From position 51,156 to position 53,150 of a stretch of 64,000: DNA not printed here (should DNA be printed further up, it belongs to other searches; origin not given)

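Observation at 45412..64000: Candidate integrated locus for using plant hydroxyproline-rich glycoproteins (extensin type): de-arabinosylation + X-Pro proteolysis + arabinose and hydroxyproline catabolism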

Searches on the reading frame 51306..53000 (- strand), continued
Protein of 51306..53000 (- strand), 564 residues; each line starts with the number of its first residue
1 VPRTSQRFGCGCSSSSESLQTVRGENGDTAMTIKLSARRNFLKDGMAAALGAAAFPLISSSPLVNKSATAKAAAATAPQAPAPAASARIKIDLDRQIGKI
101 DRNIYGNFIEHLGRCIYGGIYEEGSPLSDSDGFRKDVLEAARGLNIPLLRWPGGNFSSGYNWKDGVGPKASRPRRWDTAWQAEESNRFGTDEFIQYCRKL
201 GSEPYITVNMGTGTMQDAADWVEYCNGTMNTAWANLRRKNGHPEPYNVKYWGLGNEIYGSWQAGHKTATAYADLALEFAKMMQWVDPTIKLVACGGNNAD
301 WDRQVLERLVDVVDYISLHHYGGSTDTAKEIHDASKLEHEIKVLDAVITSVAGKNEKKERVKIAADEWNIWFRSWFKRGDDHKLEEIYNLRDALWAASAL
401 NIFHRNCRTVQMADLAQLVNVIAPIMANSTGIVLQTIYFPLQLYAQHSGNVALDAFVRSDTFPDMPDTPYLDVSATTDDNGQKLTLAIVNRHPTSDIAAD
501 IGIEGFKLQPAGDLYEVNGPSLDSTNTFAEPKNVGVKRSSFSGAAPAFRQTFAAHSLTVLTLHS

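Call 27: find_encoding_contigs(protein=P0199, flank=10000, max_places=2)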
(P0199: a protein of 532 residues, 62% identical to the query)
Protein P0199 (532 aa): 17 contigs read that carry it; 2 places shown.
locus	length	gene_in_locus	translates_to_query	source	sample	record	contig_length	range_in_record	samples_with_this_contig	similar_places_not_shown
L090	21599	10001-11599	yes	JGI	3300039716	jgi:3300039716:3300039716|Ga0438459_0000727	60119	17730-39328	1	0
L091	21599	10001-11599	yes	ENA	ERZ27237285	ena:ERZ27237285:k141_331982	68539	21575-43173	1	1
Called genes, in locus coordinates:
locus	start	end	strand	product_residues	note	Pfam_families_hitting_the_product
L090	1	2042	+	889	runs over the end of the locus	PF18951:DUF5695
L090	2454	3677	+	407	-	PF01263:Aldose_epim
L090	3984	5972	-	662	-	PF07944:Beta-AFase-like_GH127_cat, PF20736:Glyco_hydro127M, PF16375:DUF4986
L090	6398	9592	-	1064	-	PF18951:DUF5695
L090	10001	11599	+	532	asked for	PF22848:ASD1_dom, PF06964:Alpha-L-AF_C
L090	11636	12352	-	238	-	PF00702:Hydrolase, PF13419:HAD_2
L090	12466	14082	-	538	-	PF00370:FGGY_N, PF02782:FGGY_C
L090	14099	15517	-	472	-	PF02952:Fucose_iso_C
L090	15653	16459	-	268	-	PF00596:Aldolase_II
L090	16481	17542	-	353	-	PF00356:LacI, PF00532:Peripla_BP_1, PF13407:Peripla_BP_4, PF13377:Peripla_BP_3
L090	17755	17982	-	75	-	-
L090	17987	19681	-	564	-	PF00474:SSF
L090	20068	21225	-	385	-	PF16499:Melibiase_2, PF17801:Melibiase_C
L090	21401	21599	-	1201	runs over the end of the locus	PF25183:OMP_b-brl_4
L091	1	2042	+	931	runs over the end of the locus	PF18951:DUF5695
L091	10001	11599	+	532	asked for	PF22848:ASD1_dom, PF06964:Alpha-L-AF_C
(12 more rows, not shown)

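Call 29: search_protein_families(library=pfam, proteins=[L003:6477-9698:-, L007:6419-9637:-, L007:2633-5149:-, L007:5062-6267:-, L006:8510-9724:-, L006:7166-8335:-, L006:4616-5788:-, L006:2812-4305:-, L006:707-2521:+, L087:11654-13744:+], max_evalue=0.00001)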
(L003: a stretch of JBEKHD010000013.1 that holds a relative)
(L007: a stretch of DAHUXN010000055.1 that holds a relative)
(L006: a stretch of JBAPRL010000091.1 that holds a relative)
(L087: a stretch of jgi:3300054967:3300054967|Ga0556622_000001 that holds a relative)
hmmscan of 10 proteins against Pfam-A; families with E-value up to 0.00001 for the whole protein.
L003:6477-9698:- (1073 aa): 1 family
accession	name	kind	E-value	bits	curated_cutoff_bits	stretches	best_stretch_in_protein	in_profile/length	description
PF18951.5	DUF5695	-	1.2e-56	192.7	25.2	1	254-761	88-610/857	Family of unknown function (DUF5695)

L007:6419-9637:- (1072 aa): 1 family
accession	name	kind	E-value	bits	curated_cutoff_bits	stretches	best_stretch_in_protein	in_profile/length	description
PF18951.5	DUF5695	-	9.9e-59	199.6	25.2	2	253-762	87-611/857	Family of unknown function (DUF5695)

L007:2633-5149:- (838 aa): 4 families
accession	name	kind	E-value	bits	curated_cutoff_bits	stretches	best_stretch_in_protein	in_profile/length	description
PF00930.27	DPPIV_N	-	1.5e-60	205.3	22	1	183-535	10-353/354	Dipeptidyl peptidase IV (DPP IV) N-terminal region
PF00326.27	Peptidase_S9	-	1.3e-40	139.6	22.6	1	621-815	5-210/213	Prolyl oligopeptidase family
PF12146.15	Hydrolase_4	-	4.9e-06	26.4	27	0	624-712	25-108/239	Serine aminopeptidase, S33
PF02129.25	Peptidase_S15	-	9.9e-06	25.9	23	0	621-723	42-137/262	X-Pro dipeptidyl-peptidase (S15 family)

L007:5062-6267:- (401 aa): 1 family
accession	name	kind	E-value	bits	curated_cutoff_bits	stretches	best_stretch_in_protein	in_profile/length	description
PF01263.26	Aldose_epim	-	6.2e-25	88.6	27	1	104-395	34-297/299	Aldose 1-epimerase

L006:8510-9724:- (404 aa): 1 family
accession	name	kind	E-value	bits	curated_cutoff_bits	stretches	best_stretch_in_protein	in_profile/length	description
PF01263.26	Aldose_epim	-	4.4e-28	99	27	1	104-397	33-298/299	Aldose 1-epimerase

L006:7166-8335:- (389 aa): 4 families
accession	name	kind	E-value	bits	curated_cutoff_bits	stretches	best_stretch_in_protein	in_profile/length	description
PF08442.15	ATP-grasp_2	-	1.1e-76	257.4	29.5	1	2-203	1-202/202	ATP-grasp domain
PF00549.24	Ligase_CoA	-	1.1e-28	100.3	24.5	1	262-377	1-123/128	CoA-ligase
PF24948.1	Citrate_synth_N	-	1.2e-14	54.6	83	1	3-222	5-224/232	ATP-citrate synthase ATP-grasp domain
PF13549.11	ATP-grasp_5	-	3.4e-10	40.1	27.6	1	4-217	11-220/221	ATP-grasp domain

L006:4616-5788:- (390 aa): 4 families
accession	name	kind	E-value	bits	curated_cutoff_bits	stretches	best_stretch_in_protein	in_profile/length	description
PF17991.7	Thioredoxin_10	-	2.5e-19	70.7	27.1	1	223-380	1-142/142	Thioredoxin like C-terminal domain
PF00578.27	AhpC-TSA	-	5.1e-14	52.7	26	1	46-173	3-123/124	AhpC/TSA family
PF08534.16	Redoxin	-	2.1e-10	41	26.6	1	68-178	20-135/148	Redoxin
PF13905.12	Thioredoxin_8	-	1.8e-08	35.1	27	1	76-171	1-94/94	Thioredoxin-like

L006:2812-4305:- (497 aa): 3 families
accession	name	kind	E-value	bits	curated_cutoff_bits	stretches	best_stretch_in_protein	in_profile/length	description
PF02601.20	Exonuc_VII_L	-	3.4e-107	359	35.9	2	131-404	1-272/315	Exonuclease VII, large subunit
PF13742.12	tRNA_anti_2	-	8.9e-34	116.1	27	1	16-107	2-94/95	OB-fold nucleic acid binding domain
PF01336.31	tRNA_anti-codon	-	2.3e-14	53.5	27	1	35-110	1-75/75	OB-fold nucleic acid binding domain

L006:707-2521:+ (604 aa): 4 families
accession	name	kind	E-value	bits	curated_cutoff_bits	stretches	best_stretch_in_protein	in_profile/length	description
PF00009.33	GTP_EFTU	-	5.4e-57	192.9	26.5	1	6-183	3-187/188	Elongation factor Tu GTP binding domain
PF06421.17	LepA_C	-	1.1e-50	170.7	29.7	1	490-595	2-107/107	GTP-binding protein LepA C-terminus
PF00679.30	EFG_C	-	2e-18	66.6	27.9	1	400-486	2-87/89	Elongation factor G C-terminus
PF03144.31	GTP_EFTU_D2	-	4.8e-09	37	30.3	1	207-276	1-72/73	Elongation factor Tu domain 2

L087:11654-13744:+ (696 aa): 3 families
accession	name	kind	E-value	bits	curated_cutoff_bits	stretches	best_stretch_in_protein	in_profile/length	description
PF07944.18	Beta-AFase-like_GH127_cat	-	2.1e-94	317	24.9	1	82-464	1-375/376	Beta-L-arabinofuranosidase, GH127 catalytic domain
PF20736.2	Glyco_hydro127M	-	1e-27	96.5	24.2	1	474-570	1-95/95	Beta-L-arabinofuranosidase, GH127 middle domain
PF20737.2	Glyco_hydro127C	-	7.1e-23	80.6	23.7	1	573-692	2-71/71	Glycoside hydrolase family 127 C-terminal domain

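Call 30: search_solved_structures(query=L087:11654-13744:+, max_evalue=0.00001)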
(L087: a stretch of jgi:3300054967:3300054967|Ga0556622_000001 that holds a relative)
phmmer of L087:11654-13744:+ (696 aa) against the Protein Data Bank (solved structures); distinct sequences matched with E-value up to 0.00001: 7.
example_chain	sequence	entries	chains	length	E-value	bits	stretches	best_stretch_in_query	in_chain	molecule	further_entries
4qjy_A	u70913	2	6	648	9.4e-133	447.5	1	110-691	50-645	GH127 beta-L-arabinofuranosidase | GH127 beta-L-arabinofuranoside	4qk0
6ex6_B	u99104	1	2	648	3.9e-125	422.3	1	76-692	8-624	Six-hairpin glycosidase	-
5mqo_A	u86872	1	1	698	1.5e-107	364.2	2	197-694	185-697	Non-reducing end beta-L-arabinofuranosidase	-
3wkw_A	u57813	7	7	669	5.8e-93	316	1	117-690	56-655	Non-reducing end beta-L-arabinofuranosidase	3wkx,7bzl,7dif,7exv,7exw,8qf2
3wre_A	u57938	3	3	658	6.5e-93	315.8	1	117-690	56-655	Non-reducing end beta-L-arabinofuranosidase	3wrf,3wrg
7exu_A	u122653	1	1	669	1.5e-92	314.6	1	117-690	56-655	Non-reducing end beta-L-arabinofuranosidase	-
5opj_A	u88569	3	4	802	3.5e-16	62.2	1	400-597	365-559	Rhamnogalacturonan lyase | Acetyl-CoA carboxylase, biotin carboxylase | Glycosyl hydrolase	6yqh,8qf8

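Call 41: search_protein_families(library=ncbifam, proteins=[L082:15610-16659:+, L082:14085-15536:+, L087:19040-20059:-, L087:13817-15445:-], max_evalue=1e-20)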
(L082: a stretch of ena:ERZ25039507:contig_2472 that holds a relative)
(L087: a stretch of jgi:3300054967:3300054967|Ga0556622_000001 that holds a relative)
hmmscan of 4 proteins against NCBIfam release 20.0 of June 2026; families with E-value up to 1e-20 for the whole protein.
L082:15610-16659:+ (349 aa): 6 families
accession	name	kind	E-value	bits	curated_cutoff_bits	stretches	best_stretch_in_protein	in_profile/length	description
NF047722.1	T3LHypDht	equivalog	4.2e-107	358.1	550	1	2-346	7-340/341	trans-3-hydroxy-L-proline dehydratase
NF010576.0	PRK13969.1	equivalog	5.6e-92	308.3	556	1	2-341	7-334/335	proline racemase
NF010578.0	PRK13971.1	equivalog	8.4e-82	274.9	376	1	3-341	7-332/333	4-hydroxyproline epimerase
NF045511.1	TransHydProDhtase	equivalog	2.3e-76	257.1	540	1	2-341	7-334/335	trans-3-hydroxy-L-proline dehydratase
NF052296.1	HdxProlEpimProt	equivalog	8.4e-55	186.3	450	1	4-339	3-308/309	4-hydroxyproline epimerase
NF010577.0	PRK13970.1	equivalog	4.3e-33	114.9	442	1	2-339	5-309/311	4-hydroxyproline epimerase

L082:14085-15536:+ (483 aa): 6 families
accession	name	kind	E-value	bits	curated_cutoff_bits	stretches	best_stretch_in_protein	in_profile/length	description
TIGR00911.1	2A0308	subfamily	7.5e-53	179.7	701.8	1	2-463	56-473/505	L-type amino acid transporter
TIGR00909.1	2A0306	subfamily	6e-44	150.6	556.8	1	1-462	12-428/429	amino acid transporter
NF053761.1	BrChAATpBcaP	equivalog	1.2e-27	97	690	1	1-467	31-455/460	branched-chain amino acid transporter BcaP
TIGR00905.1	2A0302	subfamily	1.1e-25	90.3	409.05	1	2-469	17-441/473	basic amino acid/polyamine antiporter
TIGR00906.1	2A0303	subfamily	1.5e-25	89.6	681.7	1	2-363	41-396/602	cationic amino acid transport permease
NF008466.1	PRK11357.1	equivalog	5.2e-22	78.4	800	1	2-466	18-438/446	fructoselysine/psicoselysine transporter FrlA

L087:19040-20059:- (339 aa): 6 families
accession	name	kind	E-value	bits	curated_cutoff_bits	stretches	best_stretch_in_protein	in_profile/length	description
NF010577.0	PRK13970.1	equivalog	9.9e-134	445.5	442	1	29-337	3-309/311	4-hydroxyproline epimerase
NF052296.1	HdxProlEpimProt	equivalog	9.3e-130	432.5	450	1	32-338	2-309/309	4-hydroxyproline epimerase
NF010578.0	PRK13971.1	equivalog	1.4e-65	221.6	376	1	32-339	7-332/333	4-hydroxyproline epimerase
NF010576.0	PRK13969.1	equivalog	8.4e-62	209.1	556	1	29-336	5-331/335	proline racemase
NF045511.1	TransHydProDhtase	equivalog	1e-52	179.4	540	1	29-337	5-332/335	trans-3-hydroxy-L-proline dehydratase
NF047722.1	T3LHypDht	equivalog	7.7e-37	127.1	550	1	29-339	5-335/341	trans-3-hydroxy-L-proline dehydratase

L087:13817-15445:- (542 aa): 16 families
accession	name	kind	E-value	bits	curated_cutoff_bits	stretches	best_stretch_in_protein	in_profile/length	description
NF042993.1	AlphKGSA_gudD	equivalog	1.8e-31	109.5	770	1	10-324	10-304/481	alpha-ketoglutaric semialdehyde dehydrogenase GucD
NF052305.1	DioxValDhHalo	equivalog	9.8e-31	107.2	750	1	12-446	13-433/483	2,5-dioxovalerate dehydrogenase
NF002852.0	PRK03137.1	subfamily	8.3e-28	97.4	648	1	12-255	43-272/514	L-glutamate gamma-semialdehyde dehydrogenase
TIGR02299.1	HpaE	equivalog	9.5e-28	97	638.35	1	13-328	10-303/488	5-carboxymethyl-2-hydroxymuconate semialdehyde dehydrogenase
NF006992.0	PRK09457.1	subfamily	2.6e-27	95.7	514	1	17-428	13-408/487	succinylglutamate-semialdehyde dehydrogenase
TIGR01238.1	D1pyr5carbox3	equivalog_domain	2.9e-27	95.4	485.2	1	13-430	45-441/500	L-glutamate gamma-semialdehyde dehydrogenase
NF010000.0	PRK13473.1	subfamily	4.1e-27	94.9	615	1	10-428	8-411/475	aminobutyraldehyde dehydrogenase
NF008869.0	PRK11904.1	equivalog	1.3e-26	92.8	747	1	22-432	566-966/1042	bifunctional proline dehydrogenase/L-glutamate gamma-semialdehyde dehydrogenase PutA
TIGR01237.1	D1pyr5carbox2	equivalog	1.8e-24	86.4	659.65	0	24-256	51-268/511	L-glutamate gamma-semialdehyde dehydrogenase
TIGR03216.1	OH_muco_semi_DH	equivalog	5e-24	84.8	693.25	1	17-310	12-291/481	2-hydroxymuconic semialdehyde dehydrogenase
NF006916.0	PRK09407.1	equivalog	8.9e-24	83.9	521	1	18-328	33-322/526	succinic semialdehyde dehydrogenase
NF008772.0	PRK11809.1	equivalog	3.3e-23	81.3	1750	0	146-430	766-1052/1318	trifunctional transcriptional regulator/proline dehydrogenase/L-glutamate gamma-semialdehyde dehydrogenase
TIGR03240.1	arg_catab_astD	equivalog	3.9e-23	82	579.3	1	17-329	11-302/484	succinylglutamate-semialdehyde dehydrogenase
NF009725.0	PRK13252.1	equivalog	8.5e-23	80.5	593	1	11-444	14-432/488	betaine-aldehyde dehydrogenase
NF040648.1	lactal_redase_Meth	equivalog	6.3e-22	78.2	650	1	23-430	15-402/463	lactaldehyde dehydrogenase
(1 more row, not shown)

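Call 71: search_solved_structures(query=L082:15610-16659:+, max_evalue=1e-20)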
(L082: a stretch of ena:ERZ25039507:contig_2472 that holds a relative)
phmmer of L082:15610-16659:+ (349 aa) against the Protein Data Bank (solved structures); distinct sequences matched with E-value up to 1e-20: 17.
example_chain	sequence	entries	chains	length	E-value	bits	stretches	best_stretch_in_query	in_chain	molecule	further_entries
4k8l_A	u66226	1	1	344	7.4e-87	295.1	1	2-346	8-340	Proline racemase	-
1tm0_A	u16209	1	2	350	9.7e-85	288.1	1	2-349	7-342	PROLINE RACEMASE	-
4k7g_B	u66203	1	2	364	1.2e-78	268.1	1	2-345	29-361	3-hydroxyproline dehydratse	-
4q2h_A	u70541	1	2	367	8.1e-75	255.5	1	2-346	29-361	Proline racemase protein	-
4lb0_A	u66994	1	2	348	1e-71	245.3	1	2-347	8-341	Uncharacterized protein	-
7pb3_AAA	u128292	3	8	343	1.2e-70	241.7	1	2-341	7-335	Proline racemase A (AsProR)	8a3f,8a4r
6r76_A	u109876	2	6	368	5.6e-67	229.7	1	2-340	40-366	Proline racemase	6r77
6j7c_A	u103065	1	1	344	2.1e-63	217.9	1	4-340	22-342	Proline racemase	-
1w61_A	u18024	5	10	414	8.4e-59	202.8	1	3-346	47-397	B-CELL MITOGEN | Proline racemase A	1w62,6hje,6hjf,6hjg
7qpo_A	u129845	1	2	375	1.3e-43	152.9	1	2-340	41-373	Trans-3-hydroxy-L-proline dehydratase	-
4juu_A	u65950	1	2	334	3.2e-33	118.7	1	2-339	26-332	Epimerase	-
2azp_A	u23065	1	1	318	1.6e-31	113.1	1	2-340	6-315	hypothetical protein PA1268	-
4jci_A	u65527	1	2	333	3.5e-29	105.4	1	3-339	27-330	Proline racemase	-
4jbd_A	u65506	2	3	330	8.4e-29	104.1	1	2-338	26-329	Proline racemase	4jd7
4q60_A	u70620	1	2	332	2.7e-28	102.5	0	2-175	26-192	PROLINE RACEMASE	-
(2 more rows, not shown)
